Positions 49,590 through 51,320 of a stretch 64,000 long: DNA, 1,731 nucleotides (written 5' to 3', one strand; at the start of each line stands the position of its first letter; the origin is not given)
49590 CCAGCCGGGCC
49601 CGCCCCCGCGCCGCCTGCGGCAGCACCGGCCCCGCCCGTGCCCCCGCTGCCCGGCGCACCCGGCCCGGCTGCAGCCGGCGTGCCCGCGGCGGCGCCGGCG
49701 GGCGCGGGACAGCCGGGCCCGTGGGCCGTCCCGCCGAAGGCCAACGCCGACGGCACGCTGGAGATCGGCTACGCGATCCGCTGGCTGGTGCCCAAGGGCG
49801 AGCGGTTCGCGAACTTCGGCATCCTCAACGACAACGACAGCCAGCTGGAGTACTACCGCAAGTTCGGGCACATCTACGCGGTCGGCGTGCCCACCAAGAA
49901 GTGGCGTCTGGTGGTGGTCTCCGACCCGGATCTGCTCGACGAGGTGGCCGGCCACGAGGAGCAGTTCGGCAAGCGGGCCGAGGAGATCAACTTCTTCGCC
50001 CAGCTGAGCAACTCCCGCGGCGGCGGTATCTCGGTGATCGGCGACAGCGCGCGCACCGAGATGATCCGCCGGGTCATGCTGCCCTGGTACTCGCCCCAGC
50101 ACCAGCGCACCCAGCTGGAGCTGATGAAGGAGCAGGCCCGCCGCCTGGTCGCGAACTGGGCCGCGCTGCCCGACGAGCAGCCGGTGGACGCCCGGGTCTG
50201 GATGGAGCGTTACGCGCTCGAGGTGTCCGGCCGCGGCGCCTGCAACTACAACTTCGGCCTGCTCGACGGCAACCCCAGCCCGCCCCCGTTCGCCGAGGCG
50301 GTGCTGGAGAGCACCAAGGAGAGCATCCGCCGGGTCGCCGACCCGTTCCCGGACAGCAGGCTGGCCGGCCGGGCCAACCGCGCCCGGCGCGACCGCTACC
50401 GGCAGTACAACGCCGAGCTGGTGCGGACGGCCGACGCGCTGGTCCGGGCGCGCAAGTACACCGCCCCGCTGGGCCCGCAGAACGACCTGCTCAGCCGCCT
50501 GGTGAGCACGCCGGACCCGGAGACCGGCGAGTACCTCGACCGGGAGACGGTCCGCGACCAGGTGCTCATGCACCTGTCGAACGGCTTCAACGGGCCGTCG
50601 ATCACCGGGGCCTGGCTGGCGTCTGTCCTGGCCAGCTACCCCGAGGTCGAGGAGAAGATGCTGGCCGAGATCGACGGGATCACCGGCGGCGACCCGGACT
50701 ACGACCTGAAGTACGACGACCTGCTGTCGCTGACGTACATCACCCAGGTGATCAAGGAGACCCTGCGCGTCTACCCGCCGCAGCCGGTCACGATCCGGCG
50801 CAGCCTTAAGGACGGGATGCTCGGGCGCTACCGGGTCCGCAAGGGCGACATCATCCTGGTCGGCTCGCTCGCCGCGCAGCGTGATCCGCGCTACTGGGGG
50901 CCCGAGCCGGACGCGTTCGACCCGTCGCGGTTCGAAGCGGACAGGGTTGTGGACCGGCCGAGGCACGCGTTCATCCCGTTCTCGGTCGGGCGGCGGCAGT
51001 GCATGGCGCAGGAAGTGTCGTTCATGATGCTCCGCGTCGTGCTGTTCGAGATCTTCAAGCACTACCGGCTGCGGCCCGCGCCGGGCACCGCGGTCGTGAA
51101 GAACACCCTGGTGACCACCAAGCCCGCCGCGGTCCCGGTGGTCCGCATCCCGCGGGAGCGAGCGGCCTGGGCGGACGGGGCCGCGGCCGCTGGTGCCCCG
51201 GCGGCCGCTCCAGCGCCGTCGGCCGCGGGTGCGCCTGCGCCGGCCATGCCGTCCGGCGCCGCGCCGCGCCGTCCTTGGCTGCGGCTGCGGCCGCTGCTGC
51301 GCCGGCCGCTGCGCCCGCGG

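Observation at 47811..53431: Giant ORF fusing an Rv1747-like tandem-FHA regulatory module to a self-sufficient CYP102 (P450 BM3)-like monooxygenase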

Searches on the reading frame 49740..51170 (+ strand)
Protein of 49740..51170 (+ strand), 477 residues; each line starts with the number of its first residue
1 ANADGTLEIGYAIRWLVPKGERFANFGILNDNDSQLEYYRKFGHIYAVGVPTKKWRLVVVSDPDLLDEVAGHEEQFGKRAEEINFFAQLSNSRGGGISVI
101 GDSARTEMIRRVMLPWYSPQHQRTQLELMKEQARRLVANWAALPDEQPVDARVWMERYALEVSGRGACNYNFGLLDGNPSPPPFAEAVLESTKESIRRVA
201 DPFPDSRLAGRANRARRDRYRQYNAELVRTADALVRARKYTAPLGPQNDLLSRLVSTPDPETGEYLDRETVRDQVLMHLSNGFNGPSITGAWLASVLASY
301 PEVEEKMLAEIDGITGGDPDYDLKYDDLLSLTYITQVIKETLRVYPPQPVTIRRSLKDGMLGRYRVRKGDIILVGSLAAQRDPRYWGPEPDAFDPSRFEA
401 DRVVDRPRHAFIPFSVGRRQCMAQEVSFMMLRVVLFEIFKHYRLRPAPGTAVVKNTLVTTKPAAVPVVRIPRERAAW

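Call 12: search_solved_structures(query=window:49740-51170:+, max_evalue=0.00001, show_alignments=2)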
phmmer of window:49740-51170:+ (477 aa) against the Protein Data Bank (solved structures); distinct sequences matched with E-value up to 0.00001: 273 (the best 60 are shown).
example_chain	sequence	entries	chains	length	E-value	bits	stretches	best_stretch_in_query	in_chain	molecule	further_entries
6n6q_A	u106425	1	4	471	1.1e-38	136.5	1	55-465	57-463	Cytochrome P450 (CYP102L1)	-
8hkj_A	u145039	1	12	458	2.2e-37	132.2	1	39-473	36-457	Bifunctional cytochrome P450/NADPH--P450 reductase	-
9l7u_A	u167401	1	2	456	1.6e-34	122.8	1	40-463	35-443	Bifunctional cytochrome P450/NADPH--P450 reductase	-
9wma_A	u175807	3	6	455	6.2e-34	120.8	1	41-463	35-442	Bifunctional cytochrome P450/NADPH--P450 reductase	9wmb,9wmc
3dgi_A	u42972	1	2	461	9.8e-34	120.2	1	41-464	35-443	Bifunctional P-450/NADPH-P450 reductase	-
9wuk_A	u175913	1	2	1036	9.8e-34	120.2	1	39-474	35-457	bifunctional cytochrome P450/NADPH--P450 reductase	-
9iss_A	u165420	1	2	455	1e-33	120.1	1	40-463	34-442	Bifunctional cytochrome P450/NADPH--P450 reductase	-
9wuc_A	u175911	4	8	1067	1e-33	120.1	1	39-474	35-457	bifunctional cytochrome P450/NADPH--P450 reductase | SoP450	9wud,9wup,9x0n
4dua_A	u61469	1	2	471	1.1e-33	120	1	42-462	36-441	cytochrome P450 BM3 variant 9D7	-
4dub_A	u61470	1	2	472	1.1e-33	120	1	42-462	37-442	cytochrome P450 BM3 variant 9D7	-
9ist_A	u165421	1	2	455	1.2e-33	119.9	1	41-463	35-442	Bifunctional cytochrome P450/NADPH--P450 reductase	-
2ij3_A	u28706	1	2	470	1.4e-33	119.6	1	42-464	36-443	Cytochrome P450 BM3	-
7ydd_A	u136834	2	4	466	1.6e-33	119.5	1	41-463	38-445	P450 BM3 heme domain mutant F87A/T268P/V78I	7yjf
3npl_A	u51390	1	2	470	1.6e-33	119.5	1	41-464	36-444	Bifunctional P-450/NADPH-P450 reductase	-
9l7s_A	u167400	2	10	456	1.7e-33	119.4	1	41-463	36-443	Bifunctional cytochrome P450/NADPH--P450 reductase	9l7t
2x7y_A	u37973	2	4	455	1.7e-33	119.4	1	41-463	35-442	BIFUNCTIONAL P-450/NADPH-P450 REDUCTASE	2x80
4hgh_A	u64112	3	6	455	1.7e-33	119.4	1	41-463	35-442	Bifunctional P-450/NADPH-P450 reductase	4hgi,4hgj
7wy2_A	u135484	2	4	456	1.7e-33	119.4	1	41-463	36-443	Bifunctional cytochrome P450/NADPH--P450 reductase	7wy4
7egn_A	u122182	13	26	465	1.8e-33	119.3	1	41-463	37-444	Bifunctional cytochrome P450/NADPH--P450 reductase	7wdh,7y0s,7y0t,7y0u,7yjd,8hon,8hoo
1yqp_A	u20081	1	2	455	1.8e-33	119.3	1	42-463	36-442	Bifunctional P-450:NADPH-P450 reductase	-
1yqo_A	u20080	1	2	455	1.9e-33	119.2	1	42-463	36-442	Bifunctional P-450:NADPH-P450 reductase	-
2ij4_A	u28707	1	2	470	1.9e-33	119.2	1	42-464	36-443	cytochrome P450 BM3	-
3ekf_A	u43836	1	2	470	1.9e-33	119.2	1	42-464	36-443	Cytochrome P450(BM-3)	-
1smi_A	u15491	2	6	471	2e-33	119.2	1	42-464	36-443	Bifunctional P-450:NADPH-P450 reductase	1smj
5jqv_A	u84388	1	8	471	2e-33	119.2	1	42-464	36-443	Bifunctional cytochrome P450/NADPH--P450 reductase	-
7y0p_B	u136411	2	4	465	2e-33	119.1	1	41-463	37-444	Bifunctional cytochrome P450/NADPH--P450 reductase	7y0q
1fah_A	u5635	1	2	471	2.1e-33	119.1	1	42-464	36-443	CYTOCHROME P450 BM-3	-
3qi8_B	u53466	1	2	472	2.2e-33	119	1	40-462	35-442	Evolved Cytochrome P450 variant (22A3)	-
8hou_A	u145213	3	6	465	2.2e-33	119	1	41-463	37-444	Bifunctional cytochrome P450/NADPH--P450 reductase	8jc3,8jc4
9uxz_A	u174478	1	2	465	2.3e-33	118.9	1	41-463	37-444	Bifunctional cytochrome P450/NADPH--P450 reductase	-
9l7v_A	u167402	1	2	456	2.3e-33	118.9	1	42-463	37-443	Bifunctional cytochrome P450/NADPH--P450 reductase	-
4hgf_A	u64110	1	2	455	2.4e-33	118.9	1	41-463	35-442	Bifunctional P-450/NADPH-P450 reductase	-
7yde_A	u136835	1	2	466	2.4e-33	118.9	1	41-463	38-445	Bifunctional cytochrome P450/NADPH--P450 reductase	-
7wdd_A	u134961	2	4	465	2.5e-33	118.8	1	41-463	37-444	Bifunctional cytochrome P450/NADPH--P450 reductase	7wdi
7y9j_A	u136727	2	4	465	2.5e-33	118.8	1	41-448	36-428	Bifunctional cytochrome P450/NADPH--P450 reductase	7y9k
7wy3_A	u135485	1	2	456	2.6e-33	118.8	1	42-463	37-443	Bifunctional cytochrome P450/NADPH--P450 reductase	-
9kgp_A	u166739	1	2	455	2.6e-33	118.7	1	43-463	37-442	Bifunctional cytochrome P450/NADPH--P450 reductase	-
3kx5_A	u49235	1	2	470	2.7e-33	118.7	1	42-464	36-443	Bifunctional P-450/NADPH-P450 reductase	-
1zo4_A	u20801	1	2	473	2.7e-33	118.7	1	42-464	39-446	Bifunctional P-450:NADPH-P450 reductase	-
7wde_A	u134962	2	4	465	3.1e-33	118.5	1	42-463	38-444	Bifunctional cytochrome P450/NADPH--P450 reductase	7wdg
4hgg_A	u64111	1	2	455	3.2e-33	118.4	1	41-463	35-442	Bifunctional P-450/NADPH-P450 reductase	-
1bu7_A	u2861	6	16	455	3.3e-33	118.4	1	42-463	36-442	PROTEIN (CYTOCHROME P450) | CYTOCHROME P450 BM-3 | CYTOCHROME P450 102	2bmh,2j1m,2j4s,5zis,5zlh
23ub_A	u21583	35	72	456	3.4e-33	118.4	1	42-463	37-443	Bifunctional cytochrome P450/NADPH--P450 reductase | Bifunctional P-450/NADPH-P450 reductase | Bifunctional cytochrome P450/NADPH-P450 reductase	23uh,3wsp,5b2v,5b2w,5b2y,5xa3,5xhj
1bvy_A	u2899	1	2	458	3.4e-33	118.4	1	42-463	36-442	PROTEIN (CYTOCHROME P450 BM-3)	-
8q2f_A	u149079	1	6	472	3.4e-33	118.4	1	41-449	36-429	Bifunctional cytochrome P450/NADPH--P450 reductase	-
8qzf_A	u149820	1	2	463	3.6e-33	118.3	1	42-464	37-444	Bifunctional cytochrome P450/NADPH--P450 reductase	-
4zfa_A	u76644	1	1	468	3.6e-33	118.3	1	42-464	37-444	Bifunctional P-450/NADPH-P450 reductase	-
3ben_A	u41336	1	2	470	3.6e-33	118.3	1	42-464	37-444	Cytochrome P450 102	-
2ij2_A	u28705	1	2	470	3.7e-33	118.3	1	42-464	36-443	Cytochrome P450 BM3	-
9isu_A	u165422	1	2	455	3.7e-33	118.3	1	41-463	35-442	Bifunctional cytochrome P450/NADPH--P450 reductase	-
7yft_A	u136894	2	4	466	3.7e-33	118.3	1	41-463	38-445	Bifunctional cytochrome P450/NADPH--P450 reductase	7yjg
3ekd_A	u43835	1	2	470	3.7e-33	118.3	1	42-464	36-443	Cytochrome P450(BM-3)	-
1fag_A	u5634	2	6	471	3.7e-33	118.3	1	42-464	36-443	CYTOCHROME P450 BM-3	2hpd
1jpz_A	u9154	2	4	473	3.7e-33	118.3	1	42-464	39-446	BIFUNCTIONAL P-450:NADPH-P450 REDUCTASE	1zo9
6k24_A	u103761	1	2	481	3.9e-33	118.2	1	42-463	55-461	Bifunctional cytochrome P450/NADPH--P450 reductase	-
5dyp_A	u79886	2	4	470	3.9e-33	118.2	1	42-464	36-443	Bifunctional P-450/NADPH-P450 reductase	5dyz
7ydb_A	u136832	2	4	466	4e-33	118.2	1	41-463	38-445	Bifunctional cytochrome P450/NADPH--P450 reductase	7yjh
4kpa_A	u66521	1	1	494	4.2e-33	118.1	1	42-464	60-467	Cytochrome P450 BM-3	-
6jmw_A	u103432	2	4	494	4.2e-33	118.1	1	42-463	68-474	Bifunctional cytochrome P450/NADPH--P450 reductase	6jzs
7ydc_A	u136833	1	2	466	4.5e-33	118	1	42-463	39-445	Bifunctional cytochrome P450/NADPH--P450 reductase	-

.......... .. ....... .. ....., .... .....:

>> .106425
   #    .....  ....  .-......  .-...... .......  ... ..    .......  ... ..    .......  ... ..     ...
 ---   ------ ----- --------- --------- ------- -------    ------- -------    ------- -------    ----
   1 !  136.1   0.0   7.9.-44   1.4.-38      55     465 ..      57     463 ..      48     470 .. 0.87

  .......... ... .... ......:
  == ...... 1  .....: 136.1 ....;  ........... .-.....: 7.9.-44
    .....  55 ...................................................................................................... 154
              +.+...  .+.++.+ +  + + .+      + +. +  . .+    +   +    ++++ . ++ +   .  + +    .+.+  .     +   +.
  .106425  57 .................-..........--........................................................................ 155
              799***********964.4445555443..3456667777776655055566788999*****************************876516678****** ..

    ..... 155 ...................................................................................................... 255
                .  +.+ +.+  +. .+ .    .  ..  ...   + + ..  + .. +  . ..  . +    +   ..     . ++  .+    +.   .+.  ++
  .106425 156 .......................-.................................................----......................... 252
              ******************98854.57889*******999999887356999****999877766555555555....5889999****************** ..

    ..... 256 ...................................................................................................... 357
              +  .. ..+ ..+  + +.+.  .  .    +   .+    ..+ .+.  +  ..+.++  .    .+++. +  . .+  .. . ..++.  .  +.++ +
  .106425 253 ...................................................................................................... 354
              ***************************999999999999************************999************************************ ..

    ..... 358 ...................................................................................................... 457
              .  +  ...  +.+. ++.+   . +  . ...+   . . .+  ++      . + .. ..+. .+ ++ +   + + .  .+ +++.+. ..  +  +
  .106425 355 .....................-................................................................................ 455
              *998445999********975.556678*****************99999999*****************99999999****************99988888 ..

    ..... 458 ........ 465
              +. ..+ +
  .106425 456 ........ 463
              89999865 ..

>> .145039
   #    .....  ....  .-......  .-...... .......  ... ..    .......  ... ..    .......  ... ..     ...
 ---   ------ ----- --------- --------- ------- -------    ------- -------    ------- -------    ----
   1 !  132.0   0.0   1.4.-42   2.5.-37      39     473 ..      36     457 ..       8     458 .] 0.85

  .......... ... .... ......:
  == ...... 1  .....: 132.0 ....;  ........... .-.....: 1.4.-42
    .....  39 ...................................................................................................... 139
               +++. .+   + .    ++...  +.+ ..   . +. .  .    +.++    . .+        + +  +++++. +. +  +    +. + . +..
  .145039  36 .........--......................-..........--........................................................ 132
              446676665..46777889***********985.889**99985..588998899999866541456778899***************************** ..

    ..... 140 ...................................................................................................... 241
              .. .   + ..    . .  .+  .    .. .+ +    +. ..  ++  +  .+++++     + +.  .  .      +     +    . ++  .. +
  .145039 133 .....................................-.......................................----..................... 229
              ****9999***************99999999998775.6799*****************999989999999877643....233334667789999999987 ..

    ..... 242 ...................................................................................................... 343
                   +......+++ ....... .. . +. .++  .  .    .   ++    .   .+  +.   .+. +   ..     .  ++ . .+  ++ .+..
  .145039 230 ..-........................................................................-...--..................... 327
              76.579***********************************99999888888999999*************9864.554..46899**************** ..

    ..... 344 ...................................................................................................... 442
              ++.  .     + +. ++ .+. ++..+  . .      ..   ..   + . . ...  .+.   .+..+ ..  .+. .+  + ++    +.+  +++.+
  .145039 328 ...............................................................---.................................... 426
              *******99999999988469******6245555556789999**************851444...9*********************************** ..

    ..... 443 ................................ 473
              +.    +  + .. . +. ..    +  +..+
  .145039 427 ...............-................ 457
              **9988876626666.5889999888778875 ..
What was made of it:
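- Closest known: CYP102L1. Same: It is the best-scoring solved sequence for the haem domain (E 1.1e-38, call 12).
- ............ aligns to BM3 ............, so E267/T268 become N/G (call 12).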

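Call 48: find_homologous_proteins(query=window:49740-51170:+, max_evalue=1e-20)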
Query window:49740-51170:+ (477 aa): 266 proteins with E <= 1e-20 among 8000 candidates; the best 120 are listed.
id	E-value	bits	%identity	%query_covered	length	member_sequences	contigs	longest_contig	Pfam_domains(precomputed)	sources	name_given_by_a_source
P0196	7.1e-260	881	80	99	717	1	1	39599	PF00067.28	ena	-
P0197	5.6e-254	861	79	98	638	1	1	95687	PF00067.28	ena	-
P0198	3.4e-251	852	78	98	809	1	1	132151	PF00498.32,PF16697.11,PF00067.28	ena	-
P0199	6.7e-250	848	77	99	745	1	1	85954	PF00498.32,PF16697.11,PF00067.28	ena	-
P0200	1.6e-249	847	77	99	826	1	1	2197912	PF00498.32,PF16697.11,PF00067.28,PF00258.31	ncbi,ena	-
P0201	3.4e-248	842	77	99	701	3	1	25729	PF00067.28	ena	-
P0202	4.1e-248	842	78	99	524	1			PF00067.28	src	-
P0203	3.5e-247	839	76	98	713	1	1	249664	PF00498.32,PF00067.28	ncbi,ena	-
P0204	5.3e-247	838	76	99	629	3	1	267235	PF00498.32,PF00067.28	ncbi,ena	-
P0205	9.3e-247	838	77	98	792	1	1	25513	PF00067.28,PF00258.31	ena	-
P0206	1.2e-246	837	78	96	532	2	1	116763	PF00067.28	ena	-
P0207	4.2e-246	835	78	96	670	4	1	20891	PF00067.28,PF00258.31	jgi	-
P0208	2.8e-245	833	77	99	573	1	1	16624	PF00067.28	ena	-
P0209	4.7e-245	832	75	99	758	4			PF00498.32,PF16697.11,PF00067.28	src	-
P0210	6.5e-245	831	77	97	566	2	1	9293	PF00067.28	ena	-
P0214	1.9e-243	827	76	99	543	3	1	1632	PF00067.28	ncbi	ncbi:MAG: cytochrome P450, partial [Trebonia sp.]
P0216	1.6e-241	820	75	96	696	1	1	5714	PF00498.32,PF16697.11,PF00067.28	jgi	jgi:cytochrome P450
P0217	4.1e-241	819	74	99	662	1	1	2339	PF00067.28,PF00258.31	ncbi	ncbi:MAG TPA: cytochrome P450, partial [Gaiellaceae bacterium]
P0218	7.3e-241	818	75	99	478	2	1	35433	PF00067.28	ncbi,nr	ncbi:MAG TPA: cytochrome P450, partial [Gaiellaceae bacterium]|nr:cytochrome P450 [Gaiellaceae bacte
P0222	8.5e-240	815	75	98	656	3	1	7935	PF00498.32,PF16697.11,PF00067.28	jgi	jgi:cytochrome P450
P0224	1.5e-239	814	74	98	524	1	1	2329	PF00067.28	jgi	jgi:cytochrome P450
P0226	1.9e-239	813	74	98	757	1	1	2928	PF00498.32,PF16697.11,PF00067.28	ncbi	ncbi:MAG: cytochrome P450, partial [Streptosporangiaceae bacterium]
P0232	7.5e-225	765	70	97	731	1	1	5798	PF00173.34,PF00067.28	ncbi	ncbi:MAG: cytochrome P450, partial [Dehalococcoidia bacterium]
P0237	6.4e-216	736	77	87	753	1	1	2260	PF00067.28,PF00258.31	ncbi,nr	ncbi:MAG TPA: cytochrome P450, partial [Polyangiaceae bacterium]|nr:cytochrome P450 [Polyangiaceae b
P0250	3.4e-195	667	62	98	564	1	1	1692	PF00067.28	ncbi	ncbi:MAG: cytochrome P450, partial [Sciscionella sp.]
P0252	2.3e-189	648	69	84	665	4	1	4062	PF00173.34,PF00067.28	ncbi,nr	ncbi:MAG TPA: cytochrome P450, partial [Chloroflexota bacterium]|nr:cytochrome P450 [Chloroflexota b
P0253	6.0e-189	647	64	99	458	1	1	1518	PF00067.28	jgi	jgi:cytochrome P450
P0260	9.7e-180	617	76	76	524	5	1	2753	PF00498.32,PF16697.11,PF00067.28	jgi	jgi:cytochrome P450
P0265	3.3e-170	585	76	71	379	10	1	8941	PF00067.28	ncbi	ncbi:MAG: cytochrome P450, partial [Streptosporangiaceae bacterium]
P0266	2.8e-169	582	76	72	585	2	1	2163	PF00067.28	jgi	jgi:cytochrome P450/NADPH-cytochrome P450 reductase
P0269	8.5e-162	557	78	67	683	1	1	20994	PF00067.28,PF00258.31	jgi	jgi:cytochrome P450 / NADPH-cytochrome P450 reductase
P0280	4.1e-141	489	74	61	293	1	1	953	PF00067.28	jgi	jgi:cytochrome P450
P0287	4.9e-132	459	70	64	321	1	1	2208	PF00067.28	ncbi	ncbi:MAG: cytochrome P450, partial [Gaiellaceae bacterium]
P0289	1.3e-130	455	78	53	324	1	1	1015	PF00067.28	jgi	jgi:cytochrome P450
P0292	2.4e-125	437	74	55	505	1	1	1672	PF00498.32,PF16697.11,PF00067.28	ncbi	ncbi:MAG TPA: cytochrome P450, partial [Streptosporangiaceae bacterium]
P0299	1.0e-117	412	73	55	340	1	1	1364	PF00067.28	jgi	jgi:cytochrome P450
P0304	6.1e-111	390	76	32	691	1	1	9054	PF00667.27,PF00067.28,PF00258.31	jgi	jgi:cytochrome P450 / NADPH-cytochrome P450 reductase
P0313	7.5e-106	373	76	43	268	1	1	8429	PF00067.28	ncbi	ncbi:MAG: cytochrome P450, partial [Streptosporangiaceae bacterium]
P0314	1.8e-105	372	77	43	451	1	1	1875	PF00498.32,PF16697.11,PF00067.28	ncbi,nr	ncbi:MAG TPA: cytochrome P450, partial [bacterium]|nr:cytochrome P450 [bacterium]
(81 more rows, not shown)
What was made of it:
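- Some Chloroflexota members add an N-terminal cytochrome b5 domain (call 48).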

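Call 68: predict_structure(alignment_id=A2)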
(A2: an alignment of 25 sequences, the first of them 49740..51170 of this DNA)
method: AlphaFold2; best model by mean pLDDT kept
length: 477 residues; sequences in the alignment: 25
mean_pLDDT: 76.4   pTM: 0.81
mean pLDDT of the five models: 76.4, 75.0, 72.9, 72.3, 60.5
residues with pLDDT >= 90: 119; 70-90: 228; 50-70: 73; < 50: 57
segments of 3 or more residues with pLDDT < 50: 14-26, 79-102, 415-421, 455-460
pLDDT, mean of each block of 10 residues (from residue 1): 79 50 48 68 77 70 80 71 35 31 63 77 86 94 89 91 91 86 91 66 53 80 89 91 74 89 90 85 81 83 93 92 93 92 67 80 86 67 81 86 75 46 73 95 86 50 78 66
secondary structure, 60 per line:
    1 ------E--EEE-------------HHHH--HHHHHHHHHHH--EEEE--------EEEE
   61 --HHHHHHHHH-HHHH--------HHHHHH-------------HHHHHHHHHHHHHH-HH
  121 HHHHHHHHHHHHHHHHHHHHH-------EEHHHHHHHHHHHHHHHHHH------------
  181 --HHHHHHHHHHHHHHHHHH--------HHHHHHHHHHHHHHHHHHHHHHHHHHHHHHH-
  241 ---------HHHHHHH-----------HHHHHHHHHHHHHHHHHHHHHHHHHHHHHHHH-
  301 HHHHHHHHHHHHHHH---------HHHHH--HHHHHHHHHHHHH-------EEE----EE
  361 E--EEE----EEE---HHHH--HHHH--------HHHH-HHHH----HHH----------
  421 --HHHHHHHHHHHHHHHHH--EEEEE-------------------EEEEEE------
elements in order: E10-12 H26-29 H32-42 E45-48 E57-60 H63-71 H73-76 H85-90 H104-117 H119-141 H151-168 H183-200 H209-239 H250-256 H268-299 H301-315 H325-329 H332-344 E352-354 E359-361 E364-366 E371-373 H377-380 H383-386 H395-398 H400-403 H423-439 E442-446 E466-471
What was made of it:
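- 49758..51164 (+): Cytochrome P450 haem domain. I-helix motif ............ 50571-50606; ExxR (ETLR) 50757-50768; PSRF 50922-50933; Cys-ligand loop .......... 50979-51008. AF2 model pLDDT 76, pTM 0.81 (call 68).
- The P450 model has only moderate confidence (pLDDT 76), with four segments below 50 (call 68).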
